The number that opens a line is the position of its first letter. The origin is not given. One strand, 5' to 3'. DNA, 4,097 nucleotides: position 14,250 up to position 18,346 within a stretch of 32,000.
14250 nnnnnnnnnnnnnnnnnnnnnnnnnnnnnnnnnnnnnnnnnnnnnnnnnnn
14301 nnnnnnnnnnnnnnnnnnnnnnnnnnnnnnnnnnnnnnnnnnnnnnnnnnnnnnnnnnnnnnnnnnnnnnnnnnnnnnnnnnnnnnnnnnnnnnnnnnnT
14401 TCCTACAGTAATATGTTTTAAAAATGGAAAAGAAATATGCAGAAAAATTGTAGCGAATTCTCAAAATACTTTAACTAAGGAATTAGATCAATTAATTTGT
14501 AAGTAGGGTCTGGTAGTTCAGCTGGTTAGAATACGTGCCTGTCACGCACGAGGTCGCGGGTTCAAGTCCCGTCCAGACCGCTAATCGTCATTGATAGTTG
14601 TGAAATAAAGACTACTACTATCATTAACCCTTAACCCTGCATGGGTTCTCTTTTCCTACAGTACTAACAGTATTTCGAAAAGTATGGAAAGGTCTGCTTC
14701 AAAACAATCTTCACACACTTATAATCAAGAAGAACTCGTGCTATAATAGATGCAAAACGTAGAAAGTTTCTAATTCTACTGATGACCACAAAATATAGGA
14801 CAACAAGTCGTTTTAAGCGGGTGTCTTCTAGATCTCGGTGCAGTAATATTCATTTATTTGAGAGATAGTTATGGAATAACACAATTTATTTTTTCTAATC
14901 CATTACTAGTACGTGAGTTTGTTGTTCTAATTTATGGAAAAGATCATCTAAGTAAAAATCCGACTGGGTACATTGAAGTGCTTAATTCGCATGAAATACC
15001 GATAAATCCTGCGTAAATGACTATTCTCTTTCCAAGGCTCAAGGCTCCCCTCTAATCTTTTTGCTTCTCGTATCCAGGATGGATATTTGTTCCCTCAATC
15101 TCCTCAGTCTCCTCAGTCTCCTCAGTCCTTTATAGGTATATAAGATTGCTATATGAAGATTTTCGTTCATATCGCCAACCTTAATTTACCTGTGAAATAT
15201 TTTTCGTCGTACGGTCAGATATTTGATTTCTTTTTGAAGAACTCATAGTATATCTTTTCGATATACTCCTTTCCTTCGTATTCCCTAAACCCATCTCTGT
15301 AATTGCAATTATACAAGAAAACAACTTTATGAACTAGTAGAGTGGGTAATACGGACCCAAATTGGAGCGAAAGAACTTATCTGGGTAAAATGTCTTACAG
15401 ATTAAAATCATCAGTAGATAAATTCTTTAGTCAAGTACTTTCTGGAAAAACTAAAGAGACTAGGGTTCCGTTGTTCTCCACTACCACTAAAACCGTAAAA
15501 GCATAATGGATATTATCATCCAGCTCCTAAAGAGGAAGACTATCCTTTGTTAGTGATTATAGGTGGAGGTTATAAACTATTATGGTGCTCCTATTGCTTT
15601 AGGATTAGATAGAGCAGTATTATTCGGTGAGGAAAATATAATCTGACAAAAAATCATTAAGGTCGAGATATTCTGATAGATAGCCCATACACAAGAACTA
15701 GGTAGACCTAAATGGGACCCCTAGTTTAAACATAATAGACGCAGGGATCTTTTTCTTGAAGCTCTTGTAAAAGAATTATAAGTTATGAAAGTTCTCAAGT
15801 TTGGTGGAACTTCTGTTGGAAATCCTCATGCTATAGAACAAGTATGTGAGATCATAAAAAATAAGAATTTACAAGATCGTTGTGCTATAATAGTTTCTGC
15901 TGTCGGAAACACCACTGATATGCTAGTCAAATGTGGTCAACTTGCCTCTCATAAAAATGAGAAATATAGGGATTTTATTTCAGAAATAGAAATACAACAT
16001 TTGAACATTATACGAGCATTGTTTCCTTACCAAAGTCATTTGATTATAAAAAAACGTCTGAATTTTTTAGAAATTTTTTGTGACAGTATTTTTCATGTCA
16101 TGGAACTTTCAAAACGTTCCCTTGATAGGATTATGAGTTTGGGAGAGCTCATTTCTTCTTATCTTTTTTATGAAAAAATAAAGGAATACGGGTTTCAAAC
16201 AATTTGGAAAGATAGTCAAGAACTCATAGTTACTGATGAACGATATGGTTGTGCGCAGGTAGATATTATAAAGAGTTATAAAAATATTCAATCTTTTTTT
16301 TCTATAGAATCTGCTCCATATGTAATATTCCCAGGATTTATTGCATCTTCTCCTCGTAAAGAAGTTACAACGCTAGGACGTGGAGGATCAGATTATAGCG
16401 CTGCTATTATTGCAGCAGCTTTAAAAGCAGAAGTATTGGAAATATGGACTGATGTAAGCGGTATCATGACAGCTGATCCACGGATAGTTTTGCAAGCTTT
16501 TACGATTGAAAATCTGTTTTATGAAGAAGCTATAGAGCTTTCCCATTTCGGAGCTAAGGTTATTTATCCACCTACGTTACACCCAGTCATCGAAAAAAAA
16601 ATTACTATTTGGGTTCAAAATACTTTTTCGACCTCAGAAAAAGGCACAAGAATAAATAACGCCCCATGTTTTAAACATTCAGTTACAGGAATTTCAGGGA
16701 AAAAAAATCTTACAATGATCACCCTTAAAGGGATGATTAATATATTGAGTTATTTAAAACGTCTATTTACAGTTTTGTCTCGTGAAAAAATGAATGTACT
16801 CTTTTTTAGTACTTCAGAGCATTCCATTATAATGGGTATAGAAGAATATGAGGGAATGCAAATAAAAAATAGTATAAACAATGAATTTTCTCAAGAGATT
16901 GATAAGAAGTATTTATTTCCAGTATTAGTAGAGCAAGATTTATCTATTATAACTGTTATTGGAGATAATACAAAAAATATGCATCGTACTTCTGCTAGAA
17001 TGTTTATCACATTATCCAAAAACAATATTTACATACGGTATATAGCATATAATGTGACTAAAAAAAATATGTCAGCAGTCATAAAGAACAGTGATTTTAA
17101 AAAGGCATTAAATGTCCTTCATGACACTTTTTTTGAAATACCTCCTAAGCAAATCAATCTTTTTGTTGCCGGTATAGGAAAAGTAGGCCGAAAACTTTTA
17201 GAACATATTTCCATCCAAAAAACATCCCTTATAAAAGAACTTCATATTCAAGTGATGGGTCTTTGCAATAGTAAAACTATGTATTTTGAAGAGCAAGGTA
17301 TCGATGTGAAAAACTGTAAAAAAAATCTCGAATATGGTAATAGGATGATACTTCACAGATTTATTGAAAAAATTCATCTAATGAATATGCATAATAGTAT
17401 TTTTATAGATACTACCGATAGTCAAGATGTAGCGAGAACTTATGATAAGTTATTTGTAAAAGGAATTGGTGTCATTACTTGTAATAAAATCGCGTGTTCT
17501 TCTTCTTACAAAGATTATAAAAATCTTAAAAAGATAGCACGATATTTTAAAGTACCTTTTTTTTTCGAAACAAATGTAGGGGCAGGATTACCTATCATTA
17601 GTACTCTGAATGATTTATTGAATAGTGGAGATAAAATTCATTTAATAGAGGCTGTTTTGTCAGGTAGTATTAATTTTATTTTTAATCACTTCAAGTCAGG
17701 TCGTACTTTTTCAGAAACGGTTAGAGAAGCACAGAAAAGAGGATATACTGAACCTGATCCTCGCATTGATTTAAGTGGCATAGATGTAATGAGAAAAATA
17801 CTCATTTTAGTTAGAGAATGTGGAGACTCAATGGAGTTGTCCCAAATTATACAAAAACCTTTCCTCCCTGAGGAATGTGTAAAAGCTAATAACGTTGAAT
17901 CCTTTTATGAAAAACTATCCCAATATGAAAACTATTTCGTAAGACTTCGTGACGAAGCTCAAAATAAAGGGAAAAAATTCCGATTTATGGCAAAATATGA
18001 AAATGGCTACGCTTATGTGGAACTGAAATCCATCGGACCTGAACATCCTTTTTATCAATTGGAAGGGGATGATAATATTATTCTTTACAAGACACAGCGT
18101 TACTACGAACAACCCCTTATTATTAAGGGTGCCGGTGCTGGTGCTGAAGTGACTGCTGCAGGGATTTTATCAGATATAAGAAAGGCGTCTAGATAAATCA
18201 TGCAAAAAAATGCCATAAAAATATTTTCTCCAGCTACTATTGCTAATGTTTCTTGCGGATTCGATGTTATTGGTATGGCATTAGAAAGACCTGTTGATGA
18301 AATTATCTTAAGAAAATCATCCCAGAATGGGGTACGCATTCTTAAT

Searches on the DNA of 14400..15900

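Call 64: search_rna_families(source=window, start=14400, end=15900, threshold=evalue, max_evalue=0.1)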
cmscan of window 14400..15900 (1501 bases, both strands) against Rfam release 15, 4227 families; matches with E-value up to 0.1: 1.
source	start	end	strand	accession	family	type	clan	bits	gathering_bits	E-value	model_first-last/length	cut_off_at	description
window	14507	14580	+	RF00005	tRNA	Gene; tRNA;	CL00001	68.4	29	2.1e-14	1-71/71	no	tRNA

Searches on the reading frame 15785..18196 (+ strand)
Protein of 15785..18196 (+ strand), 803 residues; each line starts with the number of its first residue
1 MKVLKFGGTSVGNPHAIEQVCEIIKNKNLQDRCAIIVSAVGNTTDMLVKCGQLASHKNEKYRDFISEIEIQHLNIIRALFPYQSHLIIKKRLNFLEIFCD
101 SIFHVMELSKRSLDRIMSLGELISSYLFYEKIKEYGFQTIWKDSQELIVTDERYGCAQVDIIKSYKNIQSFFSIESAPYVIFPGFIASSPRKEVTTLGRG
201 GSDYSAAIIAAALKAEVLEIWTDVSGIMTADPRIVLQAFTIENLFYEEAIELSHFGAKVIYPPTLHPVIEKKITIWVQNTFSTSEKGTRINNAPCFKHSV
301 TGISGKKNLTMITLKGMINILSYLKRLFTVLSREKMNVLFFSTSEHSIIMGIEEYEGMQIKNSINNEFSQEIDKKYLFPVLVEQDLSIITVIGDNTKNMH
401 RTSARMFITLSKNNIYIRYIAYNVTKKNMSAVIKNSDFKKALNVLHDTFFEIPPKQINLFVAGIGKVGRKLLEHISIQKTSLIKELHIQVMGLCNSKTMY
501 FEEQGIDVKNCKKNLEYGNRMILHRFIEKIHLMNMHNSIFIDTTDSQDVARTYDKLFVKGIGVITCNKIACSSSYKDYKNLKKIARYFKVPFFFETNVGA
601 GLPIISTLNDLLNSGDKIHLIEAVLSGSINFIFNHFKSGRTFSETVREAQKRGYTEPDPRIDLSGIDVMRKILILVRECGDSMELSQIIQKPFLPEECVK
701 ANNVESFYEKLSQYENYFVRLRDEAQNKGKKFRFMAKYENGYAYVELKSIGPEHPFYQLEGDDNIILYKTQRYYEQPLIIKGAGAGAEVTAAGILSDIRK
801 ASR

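Call 9: search_protein_families(library=pfam, proteins=[window:15785-18196:+])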
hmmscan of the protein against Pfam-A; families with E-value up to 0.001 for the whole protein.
window:15785-18196:+ (803 aa): 5 families
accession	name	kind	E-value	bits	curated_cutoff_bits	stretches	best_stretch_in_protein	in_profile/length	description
PF00742.24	Homoserine_dh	-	2.1e-46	158.4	22.9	1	603-798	1-172/173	Homoserine dehydrogenase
PF00696.33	AA_kinase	-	1.1e-38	133.7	24.9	1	2-279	3-234/234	Amino acid kinase family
PF22468.2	ACT_9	-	8.6e-21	73.9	27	2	389-449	1-61/61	ACT domain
PF13840.12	ACT_7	-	3e-08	33.8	27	1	382-447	2-65/65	ACT domain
PF03447.22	NAD_binding_3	-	5.8e-07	30.7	24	1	463-593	1-114/116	Homoserine dehydrogenase, NAD binding domain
